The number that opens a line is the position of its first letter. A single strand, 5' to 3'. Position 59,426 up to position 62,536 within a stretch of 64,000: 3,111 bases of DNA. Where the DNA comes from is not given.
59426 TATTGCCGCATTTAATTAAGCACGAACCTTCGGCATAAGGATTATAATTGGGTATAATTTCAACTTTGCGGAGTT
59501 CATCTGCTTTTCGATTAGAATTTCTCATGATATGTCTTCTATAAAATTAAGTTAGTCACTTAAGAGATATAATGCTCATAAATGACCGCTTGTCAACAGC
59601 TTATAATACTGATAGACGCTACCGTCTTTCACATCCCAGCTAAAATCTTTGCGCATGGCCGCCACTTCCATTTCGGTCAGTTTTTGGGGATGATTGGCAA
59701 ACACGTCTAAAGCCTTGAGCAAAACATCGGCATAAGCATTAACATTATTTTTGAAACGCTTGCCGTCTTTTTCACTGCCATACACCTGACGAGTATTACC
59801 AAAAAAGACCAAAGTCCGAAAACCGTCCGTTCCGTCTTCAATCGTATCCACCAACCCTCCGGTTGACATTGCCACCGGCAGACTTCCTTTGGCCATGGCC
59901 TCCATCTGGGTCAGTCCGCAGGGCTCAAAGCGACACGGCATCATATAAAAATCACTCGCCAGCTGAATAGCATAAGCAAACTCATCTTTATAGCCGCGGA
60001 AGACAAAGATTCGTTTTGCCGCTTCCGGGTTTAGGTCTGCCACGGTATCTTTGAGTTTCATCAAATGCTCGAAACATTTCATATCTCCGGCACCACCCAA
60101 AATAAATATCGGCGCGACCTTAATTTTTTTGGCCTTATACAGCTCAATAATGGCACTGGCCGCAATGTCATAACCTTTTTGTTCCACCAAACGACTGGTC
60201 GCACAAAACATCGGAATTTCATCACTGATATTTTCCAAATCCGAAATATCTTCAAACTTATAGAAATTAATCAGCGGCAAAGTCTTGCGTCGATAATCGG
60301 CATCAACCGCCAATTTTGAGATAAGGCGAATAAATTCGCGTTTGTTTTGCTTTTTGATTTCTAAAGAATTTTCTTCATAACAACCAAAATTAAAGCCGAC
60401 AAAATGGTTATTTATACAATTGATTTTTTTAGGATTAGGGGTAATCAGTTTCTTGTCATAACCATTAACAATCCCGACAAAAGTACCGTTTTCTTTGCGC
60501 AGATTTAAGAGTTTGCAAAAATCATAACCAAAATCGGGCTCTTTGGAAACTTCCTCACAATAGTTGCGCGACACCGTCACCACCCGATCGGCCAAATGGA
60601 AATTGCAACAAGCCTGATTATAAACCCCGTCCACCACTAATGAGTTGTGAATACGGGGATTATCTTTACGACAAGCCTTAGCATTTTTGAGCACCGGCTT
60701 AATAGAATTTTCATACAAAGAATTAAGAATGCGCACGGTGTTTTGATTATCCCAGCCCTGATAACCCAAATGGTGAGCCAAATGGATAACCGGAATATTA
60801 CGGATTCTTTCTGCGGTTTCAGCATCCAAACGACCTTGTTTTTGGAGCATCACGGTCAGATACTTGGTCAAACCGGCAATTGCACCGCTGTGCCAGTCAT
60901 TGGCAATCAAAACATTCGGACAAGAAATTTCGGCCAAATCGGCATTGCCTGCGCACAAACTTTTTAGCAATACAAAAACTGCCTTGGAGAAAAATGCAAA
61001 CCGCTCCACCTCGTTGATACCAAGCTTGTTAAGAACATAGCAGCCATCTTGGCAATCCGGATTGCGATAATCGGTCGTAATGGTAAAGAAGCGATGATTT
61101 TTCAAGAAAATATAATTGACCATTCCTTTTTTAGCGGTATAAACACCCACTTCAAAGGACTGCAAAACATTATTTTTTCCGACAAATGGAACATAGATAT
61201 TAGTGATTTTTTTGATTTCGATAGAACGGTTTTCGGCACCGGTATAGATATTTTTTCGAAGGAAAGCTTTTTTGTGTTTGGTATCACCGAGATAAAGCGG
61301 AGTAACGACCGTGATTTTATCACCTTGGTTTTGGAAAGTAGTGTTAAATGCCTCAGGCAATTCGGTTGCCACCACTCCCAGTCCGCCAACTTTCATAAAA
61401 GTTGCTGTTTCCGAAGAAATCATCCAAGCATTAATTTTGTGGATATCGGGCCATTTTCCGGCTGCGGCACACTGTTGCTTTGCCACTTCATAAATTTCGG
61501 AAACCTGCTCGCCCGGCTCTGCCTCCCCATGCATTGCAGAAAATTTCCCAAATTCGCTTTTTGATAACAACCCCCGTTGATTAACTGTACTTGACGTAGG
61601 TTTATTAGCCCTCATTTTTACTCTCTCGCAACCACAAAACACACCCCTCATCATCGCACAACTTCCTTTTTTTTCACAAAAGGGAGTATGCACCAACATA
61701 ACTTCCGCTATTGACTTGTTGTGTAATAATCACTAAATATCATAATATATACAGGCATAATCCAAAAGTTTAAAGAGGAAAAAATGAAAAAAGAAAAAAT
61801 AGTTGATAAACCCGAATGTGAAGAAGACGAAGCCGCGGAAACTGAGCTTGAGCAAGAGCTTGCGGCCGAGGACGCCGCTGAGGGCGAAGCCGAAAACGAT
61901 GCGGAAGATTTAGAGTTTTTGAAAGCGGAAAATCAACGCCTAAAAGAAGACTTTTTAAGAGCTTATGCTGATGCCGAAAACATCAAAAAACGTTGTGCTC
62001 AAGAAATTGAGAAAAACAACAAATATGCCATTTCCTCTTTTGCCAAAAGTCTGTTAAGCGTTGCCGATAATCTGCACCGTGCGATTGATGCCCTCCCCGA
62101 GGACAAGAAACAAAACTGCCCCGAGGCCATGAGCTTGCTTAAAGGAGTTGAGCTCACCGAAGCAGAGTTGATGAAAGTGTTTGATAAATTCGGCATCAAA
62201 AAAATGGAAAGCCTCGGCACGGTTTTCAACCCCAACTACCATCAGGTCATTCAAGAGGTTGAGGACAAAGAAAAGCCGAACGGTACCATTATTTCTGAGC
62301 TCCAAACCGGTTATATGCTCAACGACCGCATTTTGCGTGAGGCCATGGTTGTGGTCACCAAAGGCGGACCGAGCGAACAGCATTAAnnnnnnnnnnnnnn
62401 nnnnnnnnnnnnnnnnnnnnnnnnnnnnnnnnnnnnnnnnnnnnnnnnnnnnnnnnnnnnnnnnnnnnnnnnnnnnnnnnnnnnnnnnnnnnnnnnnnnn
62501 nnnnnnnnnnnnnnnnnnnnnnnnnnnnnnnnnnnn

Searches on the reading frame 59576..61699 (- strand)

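Call 17: search_protein_families(library=pfam, proteins=[window:59576-61699:-], max_evalue=0.01)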
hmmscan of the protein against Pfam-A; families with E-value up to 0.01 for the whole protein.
window:59576-61699:- (707 aa): 4 families
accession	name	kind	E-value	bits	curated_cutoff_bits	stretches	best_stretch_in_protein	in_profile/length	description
PF08323.17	Glyco_transf_5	-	1.7e-28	100.4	22.7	1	92-393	3-232/239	Starch synthase catalytic domain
PF13692.12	Glyco_trans_1_4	-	1.5e-10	41.9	27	1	497-627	3-122/142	Glycosyl transferases group 1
PF00534.26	Glycos_transf_1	-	1.8e-09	37.8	26.4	1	488-627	8-138/172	Glycosyl transferases group 1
PF20706.3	GT4-conflict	-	6.2e-05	22.6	26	1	499-627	201-327/385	Family 4 Glycosyltransferase in conflict systems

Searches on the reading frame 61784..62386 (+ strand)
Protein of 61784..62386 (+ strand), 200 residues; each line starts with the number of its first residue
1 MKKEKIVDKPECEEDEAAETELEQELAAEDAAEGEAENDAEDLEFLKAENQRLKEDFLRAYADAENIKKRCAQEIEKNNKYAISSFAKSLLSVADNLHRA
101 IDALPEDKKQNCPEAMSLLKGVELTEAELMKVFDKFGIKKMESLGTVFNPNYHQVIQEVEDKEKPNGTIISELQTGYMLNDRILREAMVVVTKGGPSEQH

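Call 17: search_protein_families(library=pfam, proteins=[window:61784-62386:+], max_evalue=0.01)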
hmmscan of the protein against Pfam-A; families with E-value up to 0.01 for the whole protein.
window:61784-62386:+ (200 aa): 2 families
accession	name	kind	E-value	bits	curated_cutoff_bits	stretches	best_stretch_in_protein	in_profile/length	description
PF01025.24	GrpE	-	5.2e-50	169.8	25.8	1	29-193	6-165/165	GrpE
PF11559.13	ADIP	-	0.0089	16.5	34.3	0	19-80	82-140/151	Afadin- and alpha -actinin-Binding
